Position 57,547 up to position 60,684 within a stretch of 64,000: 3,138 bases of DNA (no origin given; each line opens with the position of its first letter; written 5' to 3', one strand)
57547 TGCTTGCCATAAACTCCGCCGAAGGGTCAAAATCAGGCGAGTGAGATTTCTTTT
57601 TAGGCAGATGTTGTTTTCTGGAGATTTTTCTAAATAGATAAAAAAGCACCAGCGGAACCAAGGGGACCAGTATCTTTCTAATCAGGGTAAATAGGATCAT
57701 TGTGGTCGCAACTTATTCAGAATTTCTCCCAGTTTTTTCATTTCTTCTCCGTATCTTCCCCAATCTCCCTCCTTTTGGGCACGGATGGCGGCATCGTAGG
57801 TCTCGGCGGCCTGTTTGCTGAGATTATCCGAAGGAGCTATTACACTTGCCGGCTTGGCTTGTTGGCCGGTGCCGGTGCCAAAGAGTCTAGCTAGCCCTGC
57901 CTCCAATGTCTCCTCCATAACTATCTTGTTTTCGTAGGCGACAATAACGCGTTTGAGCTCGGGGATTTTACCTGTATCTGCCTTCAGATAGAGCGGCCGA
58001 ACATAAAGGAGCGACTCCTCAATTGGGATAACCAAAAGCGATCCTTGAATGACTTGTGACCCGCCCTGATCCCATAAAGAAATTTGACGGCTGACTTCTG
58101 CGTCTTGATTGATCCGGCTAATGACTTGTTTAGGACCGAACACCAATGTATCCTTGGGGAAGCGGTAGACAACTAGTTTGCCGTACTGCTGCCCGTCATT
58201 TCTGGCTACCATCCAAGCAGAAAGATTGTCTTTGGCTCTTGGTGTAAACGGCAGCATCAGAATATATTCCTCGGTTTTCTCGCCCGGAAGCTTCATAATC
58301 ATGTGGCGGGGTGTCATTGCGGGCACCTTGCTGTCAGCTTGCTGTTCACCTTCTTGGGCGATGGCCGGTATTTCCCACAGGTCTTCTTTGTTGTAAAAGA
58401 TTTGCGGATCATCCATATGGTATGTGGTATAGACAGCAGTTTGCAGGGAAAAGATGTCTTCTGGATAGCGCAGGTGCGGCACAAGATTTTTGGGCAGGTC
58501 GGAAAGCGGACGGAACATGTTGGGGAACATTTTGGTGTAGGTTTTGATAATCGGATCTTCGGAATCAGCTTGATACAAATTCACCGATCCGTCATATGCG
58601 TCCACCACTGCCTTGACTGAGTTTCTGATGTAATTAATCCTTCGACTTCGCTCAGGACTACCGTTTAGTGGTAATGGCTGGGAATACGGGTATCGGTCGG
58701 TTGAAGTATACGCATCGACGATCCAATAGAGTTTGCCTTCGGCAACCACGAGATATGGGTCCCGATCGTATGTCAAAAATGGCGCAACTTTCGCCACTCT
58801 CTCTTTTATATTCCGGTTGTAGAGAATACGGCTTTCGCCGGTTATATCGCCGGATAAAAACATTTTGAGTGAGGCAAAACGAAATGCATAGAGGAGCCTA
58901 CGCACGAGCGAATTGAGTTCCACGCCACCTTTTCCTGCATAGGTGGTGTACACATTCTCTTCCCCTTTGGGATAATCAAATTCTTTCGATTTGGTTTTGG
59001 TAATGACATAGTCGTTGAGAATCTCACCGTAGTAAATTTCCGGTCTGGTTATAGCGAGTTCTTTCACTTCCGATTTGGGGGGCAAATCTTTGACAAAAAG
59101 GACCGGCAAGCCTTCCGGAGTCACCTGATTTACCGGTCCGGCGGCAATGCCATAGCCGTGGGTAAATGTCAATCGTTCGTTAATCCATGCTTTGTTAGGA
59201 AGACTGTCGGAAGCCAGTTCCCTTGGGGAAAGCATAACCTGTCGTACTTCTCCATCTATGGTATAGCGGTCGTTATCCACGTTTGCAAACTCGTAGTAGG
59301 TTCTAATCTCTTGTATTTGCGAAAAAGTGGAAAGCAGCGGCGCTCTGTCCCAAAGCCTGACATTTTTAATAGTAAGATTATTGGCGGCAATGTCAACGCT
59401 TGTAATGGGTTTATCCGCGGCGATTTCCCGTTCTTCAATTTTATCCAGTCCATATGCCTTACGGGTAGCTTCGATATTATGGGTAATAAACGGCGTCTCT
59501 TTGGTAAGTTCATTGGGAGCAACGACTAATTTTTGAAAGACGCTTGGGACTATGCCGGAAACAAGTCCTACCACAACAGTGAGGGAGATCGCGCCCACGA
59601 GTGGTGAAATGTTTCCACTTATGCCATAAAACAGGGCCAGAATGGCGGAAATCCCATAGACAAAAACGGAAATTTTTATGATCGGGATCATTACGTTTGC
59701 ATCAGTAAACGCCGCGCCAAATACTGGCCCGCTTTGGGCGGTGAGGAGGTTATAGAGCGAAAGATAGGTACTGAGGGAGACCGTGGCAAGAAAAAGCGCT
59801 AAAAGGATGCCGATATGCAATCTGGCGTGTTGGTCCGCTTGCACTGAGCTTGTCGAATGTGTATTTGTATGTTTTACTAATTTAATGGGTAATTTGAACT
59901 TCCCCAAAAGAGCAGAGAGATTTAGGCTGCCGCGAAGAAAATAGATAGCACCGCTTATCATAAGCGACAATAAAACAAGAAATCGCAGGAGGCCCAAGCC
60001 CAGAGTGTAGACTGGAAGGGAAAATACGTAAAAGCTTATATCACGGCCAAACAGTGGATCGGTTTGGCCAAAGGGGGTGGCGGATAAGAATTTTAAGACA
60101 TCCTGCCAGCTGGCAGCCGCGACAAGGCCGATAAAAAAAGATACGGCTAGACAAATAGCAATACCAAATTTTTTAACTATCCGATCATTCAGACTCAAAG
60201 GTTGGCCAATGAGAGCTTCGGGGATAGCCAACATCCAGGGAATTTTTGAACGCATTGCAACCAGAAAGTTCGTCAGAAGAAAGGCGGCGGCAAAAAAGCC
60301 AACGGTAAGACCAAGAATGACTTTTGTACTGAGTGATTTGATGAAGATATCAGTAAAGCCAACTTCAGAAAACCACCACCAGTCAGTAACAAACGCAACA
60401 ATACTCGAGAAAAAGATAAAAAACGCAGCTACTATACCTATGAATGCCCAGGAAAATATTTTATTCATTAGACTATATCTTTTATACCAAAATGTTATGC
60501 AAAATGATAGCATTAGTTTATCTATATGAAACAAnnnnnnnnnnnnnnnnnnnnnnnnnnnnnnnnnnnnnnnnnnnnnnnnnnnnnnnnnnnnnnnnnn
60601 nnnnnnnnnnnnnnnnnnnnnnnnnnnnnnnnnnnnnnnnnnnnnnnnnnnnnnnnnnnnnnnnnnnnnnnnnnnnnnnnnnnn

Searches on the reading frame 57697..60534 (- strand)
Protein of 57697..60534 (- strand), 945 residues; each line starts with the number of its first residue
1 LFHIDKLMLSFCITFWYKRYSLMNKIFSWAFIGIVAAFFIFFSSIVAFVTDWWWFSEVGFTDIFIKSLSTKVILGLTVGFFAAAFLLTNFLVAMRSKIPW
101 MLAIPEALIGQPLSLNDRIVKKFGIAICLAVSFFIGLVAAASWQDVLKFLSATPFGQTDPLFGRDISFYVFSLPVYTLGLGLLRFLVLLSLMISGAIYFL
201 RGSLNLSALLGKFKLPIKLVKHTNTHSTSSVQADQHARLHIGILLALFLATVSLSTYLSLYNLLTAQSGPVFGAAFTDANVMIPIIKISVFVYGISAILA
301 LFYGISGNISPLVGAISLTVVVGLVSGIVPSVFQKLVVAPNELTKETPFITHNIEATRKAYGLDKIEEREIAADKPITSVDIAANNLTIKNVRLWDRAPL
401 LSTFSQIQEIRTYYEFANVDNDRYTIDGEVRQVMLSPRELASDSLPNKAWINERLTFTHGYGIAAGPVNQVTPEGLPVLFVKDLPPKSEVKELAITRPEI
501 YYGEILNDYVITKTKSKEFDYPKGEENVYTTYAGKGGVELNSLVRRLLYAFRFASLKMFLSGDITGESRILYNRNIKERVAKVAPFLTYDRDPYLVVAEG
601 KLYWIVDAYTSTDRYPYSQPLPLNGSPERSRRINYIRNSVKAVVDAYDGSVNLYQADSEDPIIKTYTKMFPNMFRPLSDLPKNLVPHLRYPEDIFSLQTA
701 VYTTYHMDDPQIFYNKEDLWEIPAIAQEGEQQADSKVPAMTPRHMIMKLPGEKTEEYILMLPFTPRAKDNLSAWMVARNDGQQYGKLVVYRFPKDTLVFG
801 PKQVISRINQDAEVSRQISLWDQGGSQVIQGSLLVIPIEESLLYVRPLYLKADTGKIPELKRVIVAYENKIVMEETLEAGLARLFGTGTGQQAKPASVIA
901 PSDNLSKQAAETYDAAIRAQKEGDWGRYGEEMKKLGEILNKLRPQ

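Call 7: search_protein_families(library=pfam, proteins=[window:57697-60534:-])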
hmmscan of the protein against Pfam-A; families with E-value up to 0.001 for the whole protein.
window:57697-60534:- (945 aa): 1 family
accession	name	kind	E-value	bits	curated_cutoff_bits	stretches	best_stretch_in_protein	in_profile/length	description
PF03699.18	UPF0182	-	3.9e-294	978.1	27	1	30-821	3-770/770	Uncharacterised protein family (UPF0182)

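Call 8: find_encoding_contigs(protein=window:57697-60534:-, flank=10000, max_places=6)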
Protein window:57697-60534:- (945 aa): no gene with exactly this product is on record in the collection.

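Call 9: find_encoding_contigs(protein=window:57697-60468:-, flank=10000, max_places=6)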
Protein window:57697-60468:- (923 aa): no gene with exactly this product is on record in the collection.

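Call 11: find_homologous_proteins(query=window:57697-60468:-, max_evalue=1e-20)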
Query window:57697-60468:- (923 aa): 7833 proteins with E <= 1e-20 among 8000 candidates; the best 120 are listed.
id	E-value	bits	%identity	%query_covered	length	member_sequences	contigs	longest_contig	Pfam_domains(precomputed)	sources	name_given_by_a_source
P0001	0.0e+0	1846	89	100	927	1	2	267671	PF03699.19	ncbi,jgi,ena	-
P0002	0.0e+0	1814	86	100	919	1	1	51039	PF03699.19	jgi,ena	-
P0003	0.0e+0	1810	86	100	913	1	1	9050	PF03699.19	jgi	-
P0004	0.0e+0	1796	85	100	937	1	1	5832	PF03699.19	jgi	-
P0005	0.0e+0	1790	85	100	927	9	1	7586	PF03699.19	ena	-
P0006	0.0e+0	1782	85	100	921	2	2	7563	PF03699.19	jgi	-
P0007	0.0e+0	1779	86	99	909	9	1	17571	PF03699.19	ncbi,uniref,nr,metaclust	ncbi:MAG: hypothetical protein UX05_C0014G0007 [Candidatus Amesbacteria bacterium GW2011_GWC2_45_19]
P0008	0.0e+0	1778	83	100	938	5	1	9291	PF03699.19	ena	-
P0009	0.0e+0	1769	84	100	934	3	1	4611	PF03699.19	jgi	jgi:uncharacterized membrane protein (UPF0182 family)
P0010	0.0e+0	1768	84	100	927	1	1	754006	PF03699.19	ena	-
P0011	0.0e+0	1768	85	100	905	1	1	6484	PF03699.19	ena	-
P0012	0.0e+0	1768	84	100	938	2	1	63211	PF03699.19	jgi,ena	-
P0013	0.0e+0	1760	83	100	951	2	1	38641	PF03699.19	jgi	-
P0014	0.0e+0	1756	83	100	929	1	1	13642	PF03699.19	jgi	-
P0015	0.0e+0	1756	84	100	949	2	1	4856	PF03699.19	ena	-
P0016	0.0e+0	1746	82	100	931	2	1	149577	PF03699.19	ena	-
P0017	0.0e+0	1744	83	100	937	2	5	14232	PF03699.19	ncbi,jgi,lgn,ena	-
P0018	0.0e+0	1742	82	100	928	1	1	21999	PF03699.19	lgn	-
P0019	0.0e+0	1741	82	100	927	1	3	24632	PF03699.19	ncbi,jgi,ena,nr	ncbi:MAG: UPF0182 family protein [Patescibacteria group bacterium]|nr:UPF0182 family protein [Patesc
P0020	0.0e+0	1736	82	100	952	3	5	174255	PF03699.19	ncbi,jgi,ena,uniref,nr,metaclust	ncbi:hypothetical protein A2627_03190 [Candidatus Woesebacteria bacterium RIFCSPHIGHO2_01_FULL_39_28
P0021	0.0e+0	1730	83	100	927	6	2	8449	PF03699.19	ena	-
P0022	0.0e+0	1729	83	100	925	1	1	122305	PF03699.19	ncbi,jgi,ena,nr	ncbi:UPF0182 family protein [Patescibacteria group bacterium]|nr:UPF0182 family protein [Patescibact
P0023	0.0e+0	1729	83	100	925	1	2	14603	PF03699.19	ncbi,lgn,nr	ncbi:UPF0182 family protein [Patescibacteria group bacterium]|nr:UPF0182 family protein [Patescibact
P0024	0.0e+0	1720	82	100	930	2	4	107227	PF03699.19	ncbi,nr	ncbi:UPF0182 family protein [Patescibacteria group bacterium]|nr:UPF0182 family protein [Patescibact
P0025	0.0e+0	1713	84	100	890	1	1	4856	PF03699.19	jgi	-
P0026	0.0e+0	1711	81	100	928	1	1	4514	PF03699.19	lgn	-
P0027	0.0e+0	1709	82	100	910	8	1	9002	PF03699.19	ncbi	ncbi:MAG: UPF0182 family protein [Pseudomonadota bacterium]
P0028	0.0e+0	1708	81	100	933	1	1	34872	PF03699.19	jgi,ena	-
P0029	0.0e+0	1703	82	100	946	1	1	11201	PF03699.19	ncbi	-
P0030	0.0e+0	1703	82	100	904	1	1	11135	PF03699.19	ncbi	-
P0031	0.0e+0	1703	81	100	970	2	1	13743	PF03699.19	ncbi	-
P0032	0.0e+0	1703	81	100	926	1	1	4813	PF03699.19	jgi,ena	-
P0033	0.0e+0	1691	80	100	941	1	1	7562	PF03699.19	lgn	-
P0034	0.0e+0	1684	81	100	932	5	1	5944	PF03699.19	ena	-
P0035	0.0e+0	1677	79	100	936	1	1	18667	PF03699.19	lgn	-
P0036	0.0e+0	1669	79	100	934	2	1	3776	PF03699.19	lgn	-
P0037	0.0e+0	1658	78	100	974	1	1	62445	PF03699.19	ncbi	-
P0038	0.0e+0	1629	79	100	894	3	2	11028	PF03699.19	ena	-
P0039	0.0e+0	1621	77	100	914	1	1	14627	PF03699.19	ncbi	-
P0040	0.0e+0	1611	76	100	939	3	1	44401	PF03699.19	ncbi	-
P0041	0.0e+0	1606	78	100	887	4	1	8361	PF03699.19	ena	-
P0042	0.0e+0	1605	75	100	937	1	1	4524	PF03699.19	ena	-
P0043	0.0e+0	1603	75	100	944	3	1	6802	PF03699.19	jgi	-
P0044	0.0e+0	1600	75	100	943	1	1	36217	PF03699.19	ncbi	-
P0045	0.0e+0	1599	75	100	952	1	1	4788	PF03699.19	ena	-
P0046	0.0e+0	1597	75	100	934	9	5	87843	PF03699.19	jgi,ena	-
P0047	0.0e+0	1595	74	100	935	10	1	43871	PF03699.19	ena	-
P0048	0.0e+0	1592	75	100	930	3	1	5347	PF03699.19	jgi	-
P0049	0.0e+0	1590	76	100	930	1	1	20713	PF03699.19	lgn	-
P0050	0.0e+0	1590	75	99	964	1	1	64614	PF03699.19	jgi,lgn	-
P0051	0.0e+0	1588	74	100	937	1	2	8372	PF03699.19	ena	-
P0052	0.0e+0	1586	78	100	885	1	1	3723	PF03699.19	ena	-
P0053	0.0e+0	1585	74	100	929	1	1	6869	PF03699.19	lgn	-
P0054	0.0e+0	1585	74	100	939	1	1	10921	PF03699.19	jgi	-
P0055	0.0e+0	1584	75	100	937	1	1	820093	PF03699.19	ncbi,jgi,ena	-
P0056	0.0e+0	1584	75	100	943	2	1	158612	PF03699.19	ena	-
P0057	0.0e+0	1583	74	100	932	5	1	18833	PF03699.19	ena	-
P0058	0.0e+0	1581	75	100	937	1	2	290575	PF03699.19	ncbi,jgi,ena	-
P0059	0.0e+0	1580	74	100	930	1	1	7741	PF03699.19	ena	-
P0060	0.0e+0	1578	74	99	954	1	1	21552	PF03699.19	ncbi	-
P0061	0.0e+0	1578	74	100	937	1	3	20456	PF03699.19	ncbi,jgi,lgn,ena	-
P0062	0.0e+0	1578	74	100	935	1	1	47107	PF03699.19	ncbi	-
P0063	0.0e+0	1577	74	100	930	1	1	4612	PF03699.19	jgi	-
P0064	0.0e+0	1576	74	100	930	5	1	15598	PF03699.19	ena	-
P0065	0.0e+0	1576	75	100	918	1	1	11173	PF03699.19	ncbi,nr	ncbi:MAG: hypothetical protein LiPW31_160 [Microgenomates group bacterium LiPW_31]|nr:MAG: hypotheti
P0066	0.0e+0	1575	73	100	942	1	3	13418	PF03699.19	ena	-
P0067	0.0e+0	1575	73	100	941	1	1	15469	PF03699.19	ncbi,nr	ncbi:MAG: UPF0182 family protein [Candidatus Levybacteria bacterium]|nr:UPF0182 family protein [Cand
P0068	0.0e+0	1573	74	100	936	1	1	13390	PF03699.19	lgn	-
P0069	0.0e+0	1572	73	99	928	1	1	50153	PF03699.19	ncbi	-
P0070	0.0e+0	1572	74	100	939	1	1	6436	PF03699.19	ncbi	-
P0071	0.0e+0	1571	73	99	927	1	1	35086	PF03699.19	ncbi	-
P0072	0.0e+0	1571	74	100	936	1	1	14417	PF03699.19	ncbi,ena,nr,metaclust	ncbi:MAG: hypothetical protein A3B44_04380 [Candidatus Levybacteria bacterium RIFCSPLOWO2_01_FULL_38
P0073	0.0e+0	1570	74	100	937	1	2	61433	PF03699.19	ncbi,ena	ncbi:MAG: UPF0182 family protein [Patescibacteria group bacterium]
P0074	0.0e+0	1568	73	100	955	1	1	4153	PF03699.19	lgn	-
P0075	0.0e+0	1567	74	100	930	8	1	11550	PF03699.19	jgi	-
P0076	0.0e+0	1567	74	100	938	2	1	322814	PF03699.19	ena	-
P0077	0.0e+0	1567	73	100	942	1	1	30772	PF03699.19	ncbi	-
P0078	0.0e+0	1565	73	100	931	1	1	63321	PF03699.19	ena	-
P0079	0.0e+0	1564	73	100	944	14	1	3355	PF03699.19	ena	-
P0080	0.0e+0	1564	73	100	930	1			PF03699.19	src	-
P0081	0.0e+0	1564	73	100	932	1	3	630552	PF03699.19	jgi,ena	-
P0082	0.0e+0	1562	74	100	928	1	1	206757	PF03699.19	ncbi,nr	ncbi:UPF0182 family protein [Candidatus Daviesbacteria bacterium]|nr:UPF0182 family protein [Candida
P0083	0.0e+0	1560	73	100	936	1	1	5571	PF03699.19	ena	-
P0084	0.0e+0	1560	75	99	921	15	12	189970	PF03699.19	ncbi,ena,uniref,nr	ncbi:MAG: hypothetical protein UT77_C0002G0130 [Candidatus Daviesbacteria bacterium GW2011_GWC2_40_1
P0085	0.0e+0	1559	73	100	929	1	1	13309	PF03699.19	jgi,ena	-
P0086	0.0e+0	1559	73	100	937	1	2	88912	PF03699.19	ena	-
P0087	0.0e+0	1559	73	100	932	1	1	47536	PF03699.19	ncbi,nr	ncbi:MAG: hypothetical protein UU26_C0009G0009 [Candidatus Daviesbacteria bacterium GW2011_GWC1_40_9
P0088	0.0e+0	1558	73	99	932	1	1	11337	PF03699.19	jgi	-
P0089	0.0e+0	1557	73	100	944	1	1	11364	PF03699.19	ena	-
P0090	0.0e+0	1557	73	99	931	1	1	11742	PF03699.19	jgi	jgi:hypothetical protein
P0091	0.0e+0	1557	73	100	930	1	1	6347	PF03699.19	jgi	jgi:hypothetical protein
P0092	0.0e+0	1556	74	98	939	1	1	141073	PF03699.19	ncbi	-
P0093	0.0e+0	1556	74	99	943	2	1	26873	PF03699.19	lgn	-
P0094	0.0e+0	1554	73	100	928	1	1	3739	PF03699.19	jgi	-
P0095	0.0e+0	1554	73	100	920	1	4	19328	PF03699.19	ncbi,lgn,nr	ncbi:MAG: UPF0182 family protein [Candidatus Levybacteria bacterium]|nr:UPF0182 family protein [Cand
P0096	0.0e+0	1554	74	100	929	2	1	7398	PF03699.19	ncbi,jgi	-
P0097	0.0e+0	1553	74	100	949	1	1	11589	PF03699.19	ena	-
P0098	0.0e+0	1551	73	100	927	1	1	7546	PF03699.19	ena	-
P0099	0.0e+0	1550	72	99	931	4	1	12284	PF03699.19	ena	-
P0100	0.0e+0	1550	74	99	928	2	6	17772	PF03699.19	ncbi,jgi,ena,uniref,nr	ncbi:MAG: hypothetical protein A3H79_02885 [Candidatus Levybacteria bacterium RIFCSPLOWO2_02_FULL_36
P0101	0.0e+0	1549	73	100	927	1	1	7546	PF03699.19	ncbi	-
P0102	0.0e+0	1548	73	99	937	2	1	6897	PF03699.19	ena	-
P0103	0.0e+0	1547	72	100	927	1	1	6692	PF03699.19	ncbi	-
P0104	0.0e+0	1539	73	100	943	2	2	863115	PF03699.19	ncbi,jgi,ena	-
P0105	0.0e+0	1539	72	100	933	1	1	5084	PF03699.19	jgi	jgi:uncharacterized protein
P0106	0.0e+0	1539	72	100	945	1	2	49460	PF03699.19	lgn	-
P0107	0.0e+0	1538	72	100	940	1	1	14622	PF03699.19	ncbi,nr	ncbi:MAG: UPF0182 family protein [bacterium]|nr:UPF0182 family protein [bacterium]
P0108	0.0e+0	1536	73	100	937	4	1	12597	PF03699.19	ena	-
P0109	0.0e+0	1532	73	98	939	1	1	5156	PF03699.19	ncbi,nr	ncbi:MAG: UPF0182 family protein [Candidatus Levybacteria bacterium]|nr:UPF0182 family protein [Cand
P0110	0.0e+0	1527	72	100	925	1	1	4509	PF03699.19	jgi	jgi:hypothetical protein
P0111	0.0e+0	1527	74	100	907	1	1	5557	PF03699.19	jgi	jgi:uncharacterized membrane protein (UPF0182 family)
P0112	0.0e+0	1525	72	100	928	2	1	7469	PF03699.19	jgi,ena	-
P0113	0.0e+0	1524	71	100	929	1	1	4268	PF03699.19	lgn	-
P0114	0.0e+0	1524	71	100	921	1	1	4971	PF03699.19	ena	-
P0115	0.0e+0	1521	73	99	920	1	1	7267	PF03699.19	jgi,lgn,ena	-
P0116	0.0e+0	1518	74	100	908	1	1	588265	PF03699.19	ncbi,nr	ncbi:UPF0182 family protein [Candidatus Collierbacteria bacterium]|nr:UPF0182 family protein [Candid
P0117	0.0e+0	1517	74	100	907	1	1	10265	PF03699.19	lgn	-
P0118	0.0e+0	1515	72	99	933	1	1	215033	PF03699.19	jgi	jgi:uncharacterized membrane protein (UPF0182 family)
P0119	0.0e+0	1515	71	100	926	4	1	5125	PF03699.19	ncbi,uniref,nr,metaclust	ncbi:hypothetical protein A3A48_00900 [Candidatus Curtissbacteria bacterium RIFCSPLOWO2_01_FULL_37_9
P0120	0.0e+0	1513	75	96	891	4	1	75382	PF03699.19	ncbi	ncbi:hypothetical protein A2871_01815, partial [Candidatus Daviesbacteria bacterium RIFCSPHIGHO2_01_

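Call 13: find_related_loci(query=window:57697-60468:-, collection=genome_contigs, flank=10000)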
Query window:57697-60468:- (923 aa) in genome_contigs; peptide patterns used: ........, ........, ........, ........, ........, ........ (x = any residue, [..] = any of these).
599 stretches matched a pattern (row limit reached: there are more); 549 encode a relative of the query (tblastn E <= 1e-3); the best 80 are kept; 80 distinct loci.
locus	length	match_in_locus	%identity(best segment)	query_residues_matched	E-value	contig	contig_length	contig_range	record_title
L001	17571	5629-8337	86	6-922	0e+0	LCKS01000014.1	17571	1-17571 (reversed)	MAG: Candidatus Amesbacteria bacterium GW2011_GWC2_45_19 UX05_C0014, whole genome shotgun sequence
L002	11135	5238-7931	82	1-922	0e+0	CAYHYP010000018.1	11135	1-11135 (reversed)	MAG TPA_asm: uncultured Gammaproteobacteria bacterium isolate ERP119705_co16_27 genome assembly, contig: NODE_4711_lengt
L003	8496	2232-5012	74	1-921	0e+0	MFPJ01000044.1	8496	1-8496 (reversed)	MAG: Candidatus Levybacteria bacterium RIFCSPLOWO2_12_FULL_39_17 rifcsplowo2_12_scaffold_75484, whole genome shotgun seq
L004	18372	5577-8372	74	3-921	0e+0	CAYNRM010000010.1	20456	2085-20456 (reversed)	MAG TPA_asm: uncultured Gammaproteobacteria bacterium isolate SRP128246_co1_67 genome assembly, contig: NODE_5342_length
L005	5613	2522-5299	74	2-921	0e+0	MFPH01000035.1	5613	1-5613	MAG: Candidatus Levybacteria bacterium RIFCSPLOWO2_12_FULL_37_14 rifcsplowo2_12_scaffold_27707, whole genome shotgun seq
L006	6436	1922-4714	74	1-920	0e+0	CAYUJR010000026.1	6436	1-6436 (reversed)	MAG TPA_asm: uncultured Gammaproteobacteria bacterium isolate SRP090828_co2_75 genome assembly, contig: NODE_4816_length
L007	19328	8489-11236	73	3-921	0e+0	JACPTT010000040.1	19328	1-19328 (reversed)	MAG: Candidatus Levyibacteriota bacterium isolate NC_groundwater_739_Ag_S-0.65um_41_9 S37_SO-6_scaffold_273600, whole ge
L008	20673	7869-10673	74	1-921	0e+0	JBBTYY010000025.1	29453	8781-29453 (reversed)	MAG: Patescibacteria group bacterium isolate H52-bin050_1 H52_bin050_1_000000000025, whole genome shotgun sequence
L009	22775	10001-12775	74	1-921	0e+0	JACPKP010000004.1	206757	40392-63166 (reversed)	MAG: Candidatus Daviesbacteria bacterium isolate NC_groundwater_498_Ag_S-0.1um_40_17 S35_SO-1_scaffold_131973, whole gen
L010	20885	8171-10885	72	1-921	0e+0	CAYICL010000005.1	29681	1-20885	MAG TPA_asm: uncultured Pseudomonadales bacterium isolate ERP119705_co18_677 genome assembly, contig: NODE_1790_length_2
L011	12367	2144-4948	73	1-921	0e+0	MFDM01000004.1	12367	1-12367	MAG: Candidatus Daviesbacteria bacterium RIFCSPLOWO2_01_FULL_39_12 rifcsplowo2_01_scaffold_11998, whole genome shotgun s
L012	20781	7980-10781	71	1-921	0e+0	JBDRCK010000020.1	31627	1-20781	MAG: bacterium isolate MEGAHIT-group-1.182 k141_6390988, whole genome shotgun sequence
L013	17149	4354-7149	71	3-921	0e+0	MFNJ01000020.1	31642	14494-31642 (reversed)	MAG: Candidatus Levybacteria bacterium RIFCSPHIGHO2_01_FULL_36_15 rifcsphigho2_01_scaffold_2770, whole genome shotgun se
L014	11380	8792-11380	76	1-851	0e+0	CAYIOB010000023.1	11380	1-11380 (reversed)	MAG TPA_asm: uncultured Gammaproteobacteria bacterium isolate ERP119705_co25_644 genome assembly, contig: NODE_4847_leng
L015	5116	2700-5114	84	1-808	0e+0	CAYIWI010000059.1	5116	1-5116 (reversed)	MAG TPA_asm: uncultured Gammaproteobacteria bacterium isolate ERP119705_co3_560 genome assembly, contig: NODE_22164_leng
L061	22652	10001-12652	67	10-917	0e+0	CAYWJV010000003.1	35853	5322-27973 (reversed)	MAG TPA_asm: uncultured Gammaproteobacteria bacterium isolate binchicken_co387_50 genome assembly, contig: NODE_685_leng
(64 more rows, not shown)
